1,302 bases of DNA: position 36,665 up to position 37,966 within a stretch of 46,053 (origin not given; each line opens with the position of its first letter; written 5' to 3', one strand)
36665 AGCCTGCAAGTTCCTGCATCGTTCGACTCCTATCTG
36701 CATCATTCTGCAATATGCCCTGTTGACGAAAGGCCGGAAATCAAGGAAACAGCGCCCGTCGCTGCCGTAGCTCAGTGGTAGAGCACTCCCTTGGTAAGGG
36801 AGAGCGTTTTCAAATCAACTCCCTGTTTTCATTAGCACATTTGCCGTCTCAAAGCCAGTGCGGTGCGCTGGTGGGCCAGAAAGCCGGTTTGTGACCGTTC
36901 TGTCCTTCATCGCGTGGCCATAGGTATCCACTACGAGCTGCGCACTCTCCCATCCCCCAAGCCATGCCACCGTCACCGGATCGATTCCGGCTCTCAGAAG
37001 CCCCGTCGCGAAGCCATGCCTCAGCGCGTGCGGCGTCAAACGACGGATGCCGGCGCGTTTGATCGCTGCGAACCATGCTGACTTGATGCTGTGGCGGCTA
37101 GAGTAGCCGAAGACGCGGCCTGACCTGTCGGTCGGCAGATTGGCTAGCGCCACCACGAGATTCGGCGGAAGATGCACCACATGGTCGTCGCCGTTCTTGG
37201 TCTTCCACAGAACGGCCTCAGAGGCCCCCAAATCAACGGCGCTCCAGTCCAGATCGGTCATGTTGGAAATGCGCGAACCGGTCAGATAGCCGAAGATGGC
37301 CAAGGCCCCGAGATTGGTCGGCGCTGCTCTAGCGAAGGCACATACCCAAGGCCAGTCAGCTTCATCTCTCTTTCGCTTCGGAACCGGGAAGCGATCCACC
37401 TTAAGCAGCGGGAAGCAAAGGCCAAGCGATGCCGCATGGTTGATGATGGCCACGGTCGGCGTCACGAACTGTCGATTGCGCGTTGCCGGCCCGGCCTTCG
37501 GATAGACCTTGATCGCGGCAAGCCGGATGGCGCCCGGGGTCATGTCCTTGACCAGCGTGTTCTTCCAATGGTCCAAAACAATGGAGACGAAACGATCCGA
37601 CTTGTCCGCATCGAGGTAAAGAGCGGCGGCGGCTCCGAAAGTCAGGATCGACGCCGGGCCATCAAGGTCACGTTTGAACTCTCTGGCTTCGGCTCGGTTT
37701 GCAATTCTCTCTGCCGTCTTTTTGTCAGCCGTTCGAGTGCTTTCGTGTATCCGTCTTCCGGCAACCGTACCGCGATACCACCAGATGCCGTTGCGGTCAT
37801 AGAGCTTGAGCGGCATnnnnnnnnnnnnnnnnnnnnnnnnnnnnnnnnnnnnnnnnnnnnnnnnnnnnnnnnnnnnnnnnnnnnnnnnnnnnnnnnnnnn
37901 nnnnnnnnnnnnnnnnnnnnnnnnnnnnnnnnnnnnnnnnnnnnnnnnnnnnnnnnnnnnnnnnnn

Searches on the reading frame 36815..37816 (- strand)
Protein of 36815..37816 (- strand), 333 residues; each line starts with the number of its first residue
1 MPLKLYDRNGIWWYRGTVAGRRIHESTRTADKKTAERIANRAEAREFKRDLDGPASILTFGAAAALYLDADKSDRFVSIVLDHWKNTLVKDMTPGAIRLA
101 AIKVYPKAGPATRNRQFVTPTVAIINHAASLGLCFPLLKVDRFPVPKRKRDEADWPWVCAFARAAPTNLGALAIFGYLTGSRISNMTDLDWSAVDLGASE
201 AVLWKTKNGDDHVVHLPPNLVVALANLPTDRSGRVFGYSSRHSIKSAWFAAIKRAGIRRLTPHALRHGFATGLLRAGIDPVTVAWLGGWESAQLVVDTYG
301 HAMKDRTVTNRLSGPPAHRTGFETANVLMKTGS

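Call 10: search_protein_families(library=pfam, proteins=[window:36815-37816:-], max_evalue=0.01)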
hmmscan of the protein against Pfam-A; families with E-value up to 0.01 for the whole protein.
window:36815-37816:- (333 aa): 1 family
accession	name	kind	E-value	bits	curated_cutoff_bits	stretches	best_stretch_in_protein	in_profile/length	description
PF00589.27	Phage_integrase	-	9e-20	71.6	27.1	1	171-304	26-170/172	Phage integrase family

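Call 12: find_related_loci(query=window:36815-37816:-, collection=genome_contigs, flank=10000)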
Query window:36815-37816:- (333 aa) in genome_contigs; peptide patterns used: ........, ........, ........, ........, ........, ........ (x = any residue, [..] = any of these).
25 stretches matched a pattern, but none encodes a relative of the query by tblastn (E <= 1e-3).

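Call 14: find_homologous_proteins(query=window:36815-37816:-)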
Query window:36815-37816:- (333 aa): 1611 proteins with E <= 0.001 among 8000 candidates; the best 120 are listed.
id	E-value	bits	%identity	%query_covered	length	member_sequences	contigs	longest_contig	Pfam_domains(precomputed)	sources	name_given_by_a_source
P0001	5.5e-224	760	100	100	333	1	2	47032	PF00589.28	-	-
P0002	4.7e-186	636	82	99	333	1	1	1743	PF00589.28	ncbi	-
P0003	1.9e-184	630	82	100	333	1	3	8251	PF00589.28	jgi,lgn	-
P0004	5.0e-182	622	82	100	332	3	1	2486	PF00589.28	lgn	-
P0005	1.3e-181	621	80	100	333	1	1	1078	PF00589.28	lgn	-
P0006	2.5e-181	620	81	100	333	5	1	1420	PF00589.28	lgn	-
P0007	7.1e-181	619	80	100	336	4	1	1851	PF00589.28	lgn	-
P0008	7.9e-181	618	81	100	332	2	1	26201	PF00589.28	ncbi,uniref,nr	ncbi:site-specific integrase [Mesorhizobium caraganae]|uniref:site-specific integrase n=1 Tax=Mesorh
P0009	3.3e-180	616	80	100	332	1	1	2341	PF00589.28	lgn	-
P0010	1.3e-178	611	80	100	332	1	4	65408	PF00589.28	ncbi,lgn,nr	ncbi:MAG: site-specific integrase [Hyphomicrobiales bacterium]|nr:MAG: site-specific integrase [Hyph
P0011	1.4e-178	611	80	100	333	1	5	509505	PF00589.28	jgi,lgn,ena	-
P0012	4.4e-177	606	79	100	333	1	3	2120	PF00589.28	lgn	-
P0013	8.4e-177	605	79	100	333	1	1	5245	PF00589.28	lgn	-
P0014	3.5e-175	600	79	100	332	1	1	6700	PF00589.28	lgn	-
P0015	5.2e-175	599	78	99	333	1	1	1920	PF00589.28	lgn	-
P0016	6.0e-174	596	77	100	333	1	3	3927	PF00589.28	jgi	jgi:hypothetical protein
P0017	1.2e-172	591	76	100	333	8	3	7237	PF00589.28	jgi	jgi:integrase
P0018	2.6e-170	584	75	100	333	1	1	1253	PF00589.28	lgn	-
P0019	1.3e-168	578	76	99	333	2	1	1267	PF00589.28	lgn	-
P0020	8.8e-165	566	74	100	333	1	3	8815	PF00589.28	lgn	-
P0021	5.1e-164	563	73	100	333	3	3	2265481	PF00589.28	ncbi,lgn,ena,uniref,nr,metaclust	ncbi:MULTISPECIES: tyrosine-type recombinase/integrase [Chelativorans]|uniref:Phage integrase n=1 Ta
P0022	5.4e-162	556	73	99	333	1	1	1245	PF00589.28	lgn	-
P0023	1.3e-161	555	72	99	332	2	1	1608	PF00589.28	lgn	-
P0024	2.9e-160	551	73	100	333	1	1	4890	PF00589.28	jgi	jgi:integrase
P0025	1.6e-127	443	63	95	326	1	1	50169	PF00589.28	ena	-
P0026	1.5e-125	437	70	80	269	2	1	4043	PF00589.28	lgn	-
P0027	2.0e-121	423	75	74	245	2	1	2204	PF00589.28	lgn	-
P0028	1.8e-112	394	57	95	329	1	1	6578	PF00589.28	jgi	jgi:integrase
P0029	3.4e-110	386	57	94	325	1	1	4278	PF00589.28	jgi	jgi:integrase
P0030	7.7e-106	372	55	98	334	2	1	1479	PF00589.28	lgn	-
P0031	1.4e-105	371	55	95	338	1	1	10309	PF00589.28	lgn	-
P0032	6.6e-105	369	52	99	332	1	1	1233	PF00589.28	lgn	-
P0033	3.6e-104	366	54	95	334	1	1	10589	PF00589.28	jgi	-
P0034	7.6e-104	365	54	100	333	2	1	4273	PF00589.28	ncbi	-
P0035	7.9e-104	365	57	94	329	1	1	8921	PF00589.28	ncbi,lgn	-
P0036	9.6e-104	365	55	96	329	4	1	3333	PF00589.28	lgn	-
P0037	9.7e-104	365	56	95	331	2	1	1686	PF00589.28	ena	-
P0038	1.0e-103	365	55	95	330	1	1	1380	PF00589.28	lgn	-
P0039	3.4e-103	363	53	100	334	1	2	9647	PF00589.28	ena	-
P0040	6.7e-103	362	54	94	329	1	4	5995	PF00589.28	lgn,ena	-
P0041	7.6e-103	362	56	94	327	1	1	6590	PF00589.28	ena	-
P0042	9.9e-103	362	55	97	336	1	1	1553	PF00589.28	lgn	-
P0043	1.5e-102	361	54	97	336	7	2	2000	PF00589.28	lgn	-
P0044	2.8e-102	360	55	97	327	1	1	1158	PF00589.28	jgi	jgi:integrase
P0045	2.9e-102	360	54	98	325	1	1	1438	PF00589.28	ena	-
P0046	3.4e-102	360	54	94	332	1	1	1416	PF00589.28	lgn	-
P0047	3.4e-102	360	54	95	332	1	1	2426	PF00589.28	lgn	-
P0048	3.7e-102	360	55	94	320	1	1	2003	PF00589.28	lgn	-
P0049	4.0e-102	360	53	96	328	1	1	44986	PF00589.28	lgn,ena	-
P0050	5.1e-102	359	55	93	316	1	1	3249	PF00589.28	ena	-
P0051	5.1e-102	359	54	96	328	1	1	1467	PF00589.28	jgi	jgi:integrase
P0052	8.4e-102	359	56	94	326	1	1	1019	PF00589.28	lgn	-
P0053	1.2e-101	358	53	98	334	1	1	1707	PF00589.28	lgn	-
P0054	1.3e-101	358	55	95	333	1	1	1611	PF00589.28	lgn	-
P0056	1.7e-101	358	54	97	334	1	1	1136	PF00589.28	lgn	-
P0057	1.7e-101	358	52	99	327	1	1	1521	PF00589.28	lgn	-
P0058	2.4e-101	357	57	94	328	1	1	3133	PF00589.28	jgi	jgi:integrase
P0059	2.4e-101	357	56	95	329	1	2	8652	PF00589.28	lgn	-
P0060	3.1e-101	357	55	94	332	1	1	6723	PF00589.28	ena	-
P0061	3.6e-101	357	52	99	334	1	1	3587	PF00589.28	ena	-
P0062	3.6e-101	357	54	96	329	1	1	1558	PF00589.28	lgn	-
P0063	4.4e-101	356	54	95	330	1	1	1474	PF00589.28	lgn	-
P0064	4.9e-101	356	53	100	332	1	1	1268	PF00589.28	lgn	-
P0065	5.1e-101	356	56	94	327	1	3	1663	PF00589.28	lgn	-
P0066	7.6e-101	355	56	94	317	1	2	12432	PF00589.28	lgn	-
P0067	9.3e-101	355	54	94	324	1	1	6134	PF00589.28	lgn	-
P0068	9.9e-101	355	55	97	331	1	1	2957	PF00589.28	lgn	-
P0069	1.0e-100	355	53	99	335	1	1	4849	PF00589.28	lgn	-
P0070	1.2e-100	355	54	95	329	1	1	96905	PF00589.28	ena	-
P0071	1.2e-100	355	56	95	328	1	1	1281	PF00589.28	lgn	-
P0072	2.0e-100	354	54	95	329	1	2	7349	PF00589.28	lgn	-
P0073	2.1e-100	354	55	93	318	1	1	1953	PF00589.28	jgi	jgi:integrase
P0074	2.2e-100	354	53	100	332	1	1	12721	PF00589.28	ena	-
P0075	2.7e-100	354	54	96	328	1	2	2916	PF00589.28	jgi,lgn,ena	-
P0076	2.9e-100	354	54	96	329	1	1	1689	PF00589.28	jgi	jgi:integrase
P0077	3.1e-100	353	53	95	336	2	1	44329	PF00589.28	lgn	-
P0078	3.1e-100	353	53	95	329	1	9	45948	PF00589.28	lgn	-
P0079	3.2e-100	353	53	95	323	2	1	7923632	PF00589.28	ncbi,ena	-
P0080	3.2e-100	353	55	96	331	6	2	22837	PF00589.28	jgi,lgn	-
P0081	3.3e-100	353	54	99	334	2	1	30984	PF00589.28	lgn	-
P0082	3.8e-100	353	53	98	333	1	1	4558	PF00589.28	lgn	-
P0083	4.5e-100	353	52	94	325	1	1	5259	PF00589.28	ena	-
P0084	4.8e-100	353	57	94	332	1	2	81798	PF00589.28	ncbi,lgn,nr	ncbi:MAG: integrase [Mesorhizobium sp.]|nr:MAG: integrase [Mesorhizobium sp.]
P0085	5.7e-100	353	52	95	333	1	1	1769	PF00589.28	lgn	-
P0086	6.1e-100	352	54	98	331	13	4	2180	PF00589.28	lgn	-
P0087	7.8e-100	352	53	95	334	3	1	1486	PF00589.28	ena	-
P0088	8.6e-100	352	54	94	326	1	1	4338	PF00589.28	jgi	jgi:integrase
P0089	8.8e-100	352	54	95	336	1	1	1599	PF00589.28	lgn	-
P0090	1.0e-99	352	54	95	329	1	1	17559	PF00589.28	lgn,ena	-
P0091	1.1e-99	352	54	94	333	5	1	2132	PF00589.28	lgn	-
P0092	1.3e-99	351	54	96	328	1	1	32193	PF00589.28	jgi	-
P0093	1.5e-99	351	52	98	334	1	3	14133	PF00589.28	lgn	-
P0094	1.6e-99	351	54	94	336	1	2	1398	PF00589.28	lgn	-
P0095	1.7e-99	351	53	94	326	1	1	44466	PF00589.28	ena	-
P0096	1.7e-99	351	52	98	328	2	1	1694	PF00589.28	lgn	-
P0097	2.2e-99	351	55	95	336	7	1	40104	PF00589.28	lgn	-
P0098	2.2e-99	351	54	95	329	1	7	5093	PF00589.28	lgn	-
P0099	2.3e-99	351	54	96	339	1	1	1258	PF00589.28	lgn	-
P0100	2.3e-99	351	53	98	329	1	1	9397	PF00589.28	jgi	jgi:integrase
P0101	2.3e-99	351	54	96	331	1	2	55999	PF00589.28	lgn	-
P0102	2.6e-99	350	54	95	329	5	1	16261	PF00589.28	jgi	jgi:integrase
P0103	2.6e-99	350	52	98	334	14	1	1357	PF00589.28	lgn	-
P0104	2.6e-99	350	55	95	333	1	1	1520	PF00589.28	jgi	jgi:integrase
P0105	3.2e-99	350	53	95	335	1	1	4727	PF00589.28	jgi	jgi:integrase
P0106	3.2e-99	350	55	95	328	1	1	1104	PF00589.28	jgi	jgi:integrase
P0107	3.6e-99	350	51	99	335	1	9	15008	PF00589.28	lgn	-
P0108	4.2e-99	350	54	94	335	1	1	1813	PF00589.28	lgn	-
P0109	5.0e-99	349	53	95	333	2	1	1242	PF00589.28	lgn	-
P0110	5.1e-99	349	51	99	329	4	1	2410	PF00589.28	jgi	-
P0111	5.2e-99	349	54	96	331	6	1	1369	PF00589.28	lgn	-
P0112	5.8e-99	349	55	94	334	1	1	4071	PF00589.28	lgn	-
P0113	6.4e-99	349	53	95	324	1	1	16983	PF00589.28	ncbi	-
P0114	6.5e-99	349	53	94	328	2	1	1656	PF00589.28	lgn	-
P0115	7.4e-99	349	51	100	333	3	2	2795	PF00589.28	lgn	-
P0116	8.4e-99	349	52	96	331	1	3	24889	PF00589.28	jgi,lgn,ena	-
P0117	8.5e-99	349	54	95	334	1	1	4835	PF00589.28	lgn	-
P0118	8.9e-99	349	54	95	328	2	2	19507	PF00589.28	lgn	-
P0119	1.1e-98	348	52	96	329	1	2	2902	PF00589.28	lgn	-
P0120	1.3e-98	348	52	100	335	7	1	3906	PF00589.28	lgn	-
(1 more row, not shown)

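Call 15: find_encoding_contigs(protein=P0021, flank=10000, max_places=4)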
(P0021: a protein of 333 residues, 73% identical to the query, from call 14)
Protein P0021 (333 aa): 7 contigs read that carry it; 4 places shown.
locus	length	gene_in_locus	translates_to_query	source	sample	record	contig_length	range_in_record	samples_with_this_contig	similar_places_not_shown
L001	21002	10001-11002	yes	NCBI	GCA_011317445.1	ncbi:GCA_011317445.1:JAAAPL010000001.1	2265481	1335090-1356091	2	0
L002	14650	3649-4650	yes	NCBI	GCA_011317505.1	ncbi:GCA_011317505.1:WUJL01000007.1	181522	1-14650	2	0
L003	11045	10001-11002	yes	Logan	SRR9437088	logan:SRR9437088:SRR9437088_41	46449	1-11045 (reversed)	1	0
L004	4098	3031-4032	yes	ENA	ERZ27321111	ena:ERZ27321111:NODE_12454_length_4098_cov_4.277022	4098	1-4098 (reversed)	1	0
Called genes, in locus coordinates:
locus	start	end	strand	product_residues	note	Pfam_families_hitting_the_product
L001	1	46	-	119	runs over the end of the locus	-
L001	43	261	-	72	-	-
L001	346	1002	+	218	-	PF00717:Peptidase_S24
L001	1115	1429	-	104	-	-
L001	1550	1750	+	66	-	PF14354:Lar_restr_allev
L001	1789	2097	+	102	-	-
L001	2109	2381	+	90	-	-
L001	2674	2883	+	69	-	-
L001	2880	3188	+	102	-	-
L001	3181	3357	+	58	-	-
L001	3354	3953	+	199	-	PF26128:Gad2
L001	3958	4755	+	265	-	-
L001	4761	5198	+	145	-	PF00436:SSB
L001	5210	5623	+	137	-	-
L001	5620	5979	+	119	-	-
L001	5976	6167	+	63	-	-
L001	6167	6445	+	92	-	PF01844:HNH (weak)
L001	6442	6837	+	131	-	PF01844:HNH (faint)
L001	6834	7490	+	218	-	-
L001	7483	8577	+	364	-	-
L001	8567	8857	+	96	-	-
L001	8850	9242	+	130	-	-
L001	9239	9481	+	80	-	-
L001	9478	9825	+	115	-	-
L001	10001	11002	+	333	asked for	PF00589:Phage_integrase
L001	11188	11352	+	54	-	-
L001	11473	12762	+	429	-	PF00275:EPSP_synthase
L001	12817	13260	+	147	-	PF11164:DUF2948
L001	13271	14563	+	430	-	PF00815:Histidinol_dh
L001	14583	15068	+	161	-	PF06793:UPF0262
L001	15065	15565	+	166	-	PF01451:LMWPc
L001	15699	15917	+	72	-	PF01176:eIF-1a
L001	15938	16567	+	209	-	PF02545:Maf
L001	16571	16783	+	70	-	PF03884:YacG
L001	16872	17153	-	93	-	PF06568:YjiS-like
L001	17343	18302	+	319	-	PF00126:HTH_1, PF03466:LysR_substrate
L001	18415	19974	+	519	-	PF13742:tRNA_anti_2, PF01336:tRNA_anti-codon, PF02601:Exonuc_VII_L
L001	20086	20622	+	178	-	PF07876:Dabb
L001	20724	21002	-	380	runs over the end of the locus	PF08448:PAS_4 (weak), PF07536:HWE_HK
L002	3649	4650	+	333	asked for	PF00589:Phage_integrase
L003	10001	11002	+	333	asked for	PF00589:Phage_integrase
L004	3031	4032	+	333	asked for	PF00589:Phage_integrase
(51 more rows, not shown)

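Call 16: find_encoding_contigs(protein=P0011, flank=10000, max_places=4)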
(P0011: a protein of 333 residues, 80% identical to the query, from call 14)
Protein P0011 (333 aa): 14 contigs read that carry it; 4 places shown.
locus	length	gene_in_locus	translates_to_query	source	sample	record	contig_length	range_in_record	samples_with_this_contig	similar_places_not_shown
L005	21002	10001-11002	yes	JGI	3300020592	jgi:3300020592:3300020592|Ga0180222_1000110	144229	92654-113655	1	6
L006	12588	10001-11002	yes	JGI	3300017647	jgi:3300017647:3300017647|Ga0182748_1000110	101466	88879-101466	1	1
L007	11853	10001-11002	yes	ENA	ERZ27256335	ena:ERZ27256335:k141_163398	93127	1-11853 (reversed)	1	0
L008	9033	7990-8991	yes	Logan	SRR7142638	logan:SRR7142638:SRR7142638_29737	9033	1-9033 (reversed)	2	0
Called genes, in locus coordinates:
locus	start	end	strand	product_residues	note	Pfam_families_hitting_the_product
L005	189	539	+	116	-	PF10097:DUF2335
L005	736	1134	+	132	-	-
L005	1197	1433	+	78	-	-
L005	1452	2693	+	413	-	PF20530:DUF6745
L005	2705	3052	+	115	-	-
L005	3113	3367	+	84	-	-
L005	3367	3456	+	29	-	-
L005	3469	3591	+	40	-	-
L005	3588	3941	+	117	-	-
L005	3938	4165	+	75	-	-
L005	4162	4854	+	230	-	PF10108:DNA_pol_B_exo2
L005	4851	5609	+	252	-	-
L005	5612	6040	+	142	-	PF07105:DUF1367 (faint)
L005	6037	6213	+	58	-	-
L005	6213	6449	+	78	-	-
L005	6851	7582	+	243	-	-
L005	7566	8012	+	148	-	-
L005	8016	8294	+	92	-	-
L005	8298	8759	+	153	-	-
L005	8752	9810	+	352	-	-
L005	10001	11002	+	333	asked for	PF00589:Phage_integrase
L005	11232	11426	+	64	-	-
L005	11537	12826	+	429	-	PF00275:EPSP_synthase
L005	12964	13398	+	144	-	PF11164:DUF2948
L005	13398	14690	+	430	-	PF00815:Histidinol_dh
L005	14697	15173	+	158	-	PF06793:UPF0262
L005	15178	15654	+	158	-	PF01451:LMWPc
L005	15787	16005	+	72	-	PF01176:eIF-1a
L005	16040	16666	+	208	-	PF02545:Maf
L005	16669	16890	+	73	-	PF03884:YacG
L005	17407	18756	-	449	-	PF00171:Aldedh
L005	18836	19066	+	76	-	-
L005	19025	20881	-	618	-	PF00270:DEAD, PF00271:Helicase_C, PF03880:DbpA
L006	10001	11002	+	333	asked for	PF00589:Phage_integrase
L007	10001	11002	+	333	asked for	PF00589:Phage_integrase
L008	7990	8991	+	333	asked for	PF00589:Phage_integrase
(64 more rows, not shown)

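Call 20: find_encoding_contigs(protein=P0001, flank=10000, max_places=4)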
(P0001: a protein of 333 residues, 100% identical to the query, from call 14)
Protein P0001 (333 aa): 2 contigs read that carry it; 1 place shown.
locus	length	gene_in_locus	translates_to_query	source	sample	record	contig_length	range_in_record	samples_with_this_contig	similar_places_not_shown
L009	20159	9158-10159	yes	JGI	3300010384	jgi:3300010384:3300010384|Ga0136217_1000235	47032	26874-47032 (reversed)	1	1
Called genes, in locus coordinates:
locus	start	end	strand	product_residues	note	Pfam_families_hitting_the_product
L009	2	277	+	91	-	?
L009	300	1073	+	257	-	-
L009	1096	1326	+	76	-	-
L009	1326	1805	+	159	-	-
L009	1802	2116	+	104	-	-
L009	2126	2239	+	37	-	-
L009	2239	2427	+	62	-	-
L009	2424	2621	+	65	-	-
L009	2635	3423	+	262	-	PF04404:ERF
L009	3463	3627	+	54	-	-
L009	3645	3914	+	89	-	PF13392:HNH_3 (faint)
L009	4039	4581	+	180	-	PF09588:YqaJ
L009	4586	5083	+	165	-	-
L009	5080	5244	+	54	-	-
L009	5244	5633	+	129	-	PF01844:HNH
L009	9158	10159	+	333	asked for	PF00589:Phage_integrase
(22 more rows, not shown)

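Call 24: find_related_loci(query=window:36815-37816:-, collection=viral_contigs, flank=10000)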
Query window:36815-37816:- (333 aa) in viral_contigs; peptide patterns used: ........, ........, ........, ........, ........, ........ (x = any residue, [..] = any of these).
10 stretches matched a pattern; 2 encode a relative of the query (tblastn E <= 1e-3); 2 distinct loci.
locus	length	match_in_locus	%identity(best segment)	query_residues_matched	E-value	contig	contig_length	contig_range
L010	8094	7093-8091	82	1-333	0e+0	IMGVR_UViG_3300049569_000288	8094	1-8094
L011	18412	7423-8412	75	1-330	2e-173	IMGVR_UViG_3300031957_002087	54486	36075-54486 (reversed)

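Call 25: find_encoding_contigs(protein=P0010, flank=10000, max_places=3)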
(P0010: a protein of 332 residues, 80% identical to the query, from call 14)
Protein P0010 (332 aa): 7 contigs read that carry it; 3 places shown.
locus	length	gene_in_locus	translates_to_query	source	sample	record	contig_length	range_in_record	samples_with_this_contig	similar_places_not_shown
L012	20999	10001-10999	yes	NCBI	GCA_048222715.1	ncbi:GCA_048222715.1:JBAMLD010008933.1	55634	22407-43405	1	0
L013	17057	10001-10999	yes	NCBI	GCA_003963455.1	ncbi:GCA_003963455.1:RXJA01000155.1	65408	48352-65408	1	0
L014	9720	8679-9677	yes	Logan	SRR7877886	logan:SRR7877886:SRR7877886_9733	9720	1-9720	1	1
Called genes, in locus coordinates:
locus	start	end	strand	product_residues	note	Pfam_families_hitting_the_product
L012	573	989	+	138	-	PF24240:DUF7448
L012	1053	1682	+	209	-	PF13576:Pentapeptide_3 (weak), PF13599:Pentapeptide_4 (weak), PF00805:Pentapeptide, PF19062:DUF5758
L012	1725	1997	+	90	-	-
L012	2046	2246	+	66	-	-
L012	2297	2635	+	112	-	-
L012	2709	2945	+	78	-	-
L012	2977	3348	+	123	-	PF26948:DUF8296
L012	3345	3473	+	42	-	-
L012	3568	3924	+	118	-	-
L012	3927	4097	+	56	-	-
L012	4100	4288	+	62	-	-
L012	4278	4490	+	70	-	-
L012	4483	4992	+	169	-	PF05565:Sipho_Gp157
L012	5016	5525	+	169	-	-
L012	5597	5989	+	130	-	PF05772:NinB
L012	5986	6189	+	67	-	-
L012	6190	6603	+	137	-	-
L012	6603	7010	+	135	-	PF01844:HNH (faint)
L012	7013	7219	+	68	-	-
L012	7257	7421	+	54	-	-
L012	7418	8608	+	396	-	-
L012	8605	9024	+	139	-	PF13392:HNH_3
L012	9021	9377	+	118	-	-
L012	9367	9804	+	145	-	PF13935:Ead_Ea22 (weak)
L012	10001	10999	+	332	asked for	PF00589:Phage_integrase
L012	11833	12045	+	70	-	-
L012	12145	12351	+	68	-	-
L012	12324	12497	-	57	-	-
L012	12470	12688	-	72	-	-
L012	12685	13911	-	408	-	PF02954:HTH_8 (faint)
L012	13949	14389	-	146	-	-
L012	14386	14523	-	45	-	-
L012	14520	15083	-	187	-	-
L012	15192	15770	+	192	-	-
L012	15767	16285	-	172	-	-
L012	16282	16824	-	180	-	-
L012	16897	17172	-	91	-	-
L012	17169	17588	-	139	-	-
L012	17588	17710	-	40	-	-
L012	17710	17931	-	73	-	-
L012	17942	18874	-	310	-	PF00959:Phage_lysozyme, PF01471:PG_binding_1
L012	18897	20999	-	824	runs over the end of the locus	-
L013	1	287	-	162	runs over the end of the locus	-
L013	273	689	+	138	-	PF24240:DUF7448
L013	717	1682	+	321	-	PF00805:Pentapeptide, PF00805:Pentapeptide, PF13576:Pentapeptide_3 (weak), PF13599:Pentapeptide_4 (weak), PF00805:Pentapeptide, PF13599:Pentapeptide_4 (weak), PF00805:Pentapeptide, PF19062:DUF5758, +1 more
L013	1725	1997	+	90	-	-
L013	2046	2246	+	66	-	-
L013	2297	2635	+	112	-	-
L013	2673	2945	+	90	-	-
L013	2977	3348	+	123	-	PF26948:DUF8296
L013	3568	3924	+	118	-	-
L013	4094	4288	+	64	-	-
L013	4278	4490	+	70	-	-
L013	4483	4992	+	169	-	PF05565:Sipho_Gp157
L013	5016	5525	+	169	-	-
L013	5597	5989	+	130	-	PF05772:NinB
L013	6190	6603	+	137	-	-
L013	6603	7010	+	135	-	PF01844:HNH (faint)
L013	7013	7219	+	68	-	-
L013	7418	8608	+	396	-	-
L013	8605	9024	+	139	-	PF13392:HNH_3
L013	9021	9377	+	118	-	-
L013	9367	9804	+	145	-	PF13935:Ead_Ea22 (weak)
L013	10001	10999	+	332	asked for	PF00589:Phage_integrase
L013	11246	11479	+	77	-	-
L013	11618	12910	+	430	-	PF00275:EPSP_synthase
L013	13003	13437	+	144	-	PF11164:DUF2948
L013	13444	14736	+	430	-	PF00815:Histidinol_dh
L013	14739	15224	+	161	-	PF06793:UPF0262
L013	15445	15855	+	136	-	PF01451:LMWPc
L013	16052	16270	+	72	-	PF01176:eIF-1a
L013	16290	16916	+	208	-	PF02545:Maf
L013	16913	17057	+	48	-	PF03884:YacG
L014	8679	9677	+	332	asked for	PF00589:Phage_integrase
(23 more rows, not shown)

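Call 50: find_encoding_contigs(protein=P0079, flank=3000, max_places=2)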
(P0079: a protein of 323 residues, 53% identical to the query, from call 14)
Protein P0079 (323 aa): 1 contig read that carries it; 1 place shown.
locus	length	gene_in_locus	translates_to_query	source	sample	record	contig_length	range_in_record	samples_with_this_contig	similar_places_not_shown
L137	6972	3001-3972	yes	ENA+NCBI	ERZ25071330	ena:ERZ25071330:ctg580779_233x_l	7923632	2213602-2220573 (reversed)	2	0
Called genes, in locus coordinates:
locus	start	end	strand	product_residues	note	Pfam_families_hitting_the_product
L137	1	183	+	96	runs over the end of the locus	-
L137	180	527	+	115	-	-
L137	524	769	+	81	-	-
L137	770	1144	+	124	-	-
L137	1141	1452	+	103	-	-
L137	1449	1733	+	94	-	-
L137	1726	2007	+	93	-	-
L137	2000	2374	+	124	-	-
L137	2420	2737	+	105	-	-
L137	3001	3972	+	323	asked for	PF00589:Phage_integrase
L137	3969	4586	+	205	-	-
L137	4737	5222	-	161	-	-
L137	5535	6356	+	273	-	PF04199:Cyclase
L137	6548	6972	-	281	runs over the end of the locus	PF13505:OMP_b-brl, PF01617:Surface_Ag_2 (weak), PF02462:Opacity (weak)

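Call 51: find_encoding_contigs(protein=P0084, flank=3000, max_places=2)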
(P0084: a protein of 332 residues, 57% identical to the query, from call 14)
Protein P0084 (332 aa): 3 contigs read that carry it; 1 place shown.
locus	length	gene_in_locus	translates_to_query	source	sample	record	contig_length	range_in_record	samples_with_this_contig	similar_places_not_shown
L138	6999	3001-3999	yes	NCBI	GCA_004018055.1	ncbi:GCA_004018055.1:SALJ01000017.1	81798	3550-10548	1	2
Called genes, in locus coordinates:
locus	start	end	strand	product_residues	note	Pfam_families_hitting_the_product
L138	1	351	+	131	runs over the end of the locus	-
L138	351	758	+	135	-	PF01844:HNH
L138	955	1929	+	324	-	-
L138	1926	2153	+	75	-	-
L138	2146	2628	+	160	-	-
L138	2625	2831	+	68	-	-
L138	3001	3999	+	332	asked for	PF00589:Phage_integrase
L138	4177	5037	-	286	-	PF13505:OMP_b-brl, PF01617:Surface_Ag_2 (weak)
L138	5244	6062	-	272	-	PF13505:OMP_b-brl, PF01617:Surface_Ag_2 (weak), PF02462:Opacity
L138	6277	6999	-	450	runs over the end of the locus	PF02878:PGM_PMM_I, PF02879:PGM_PMM_II, PF02880:PGM_PMM_III, PF00408:PGM_PMM_IV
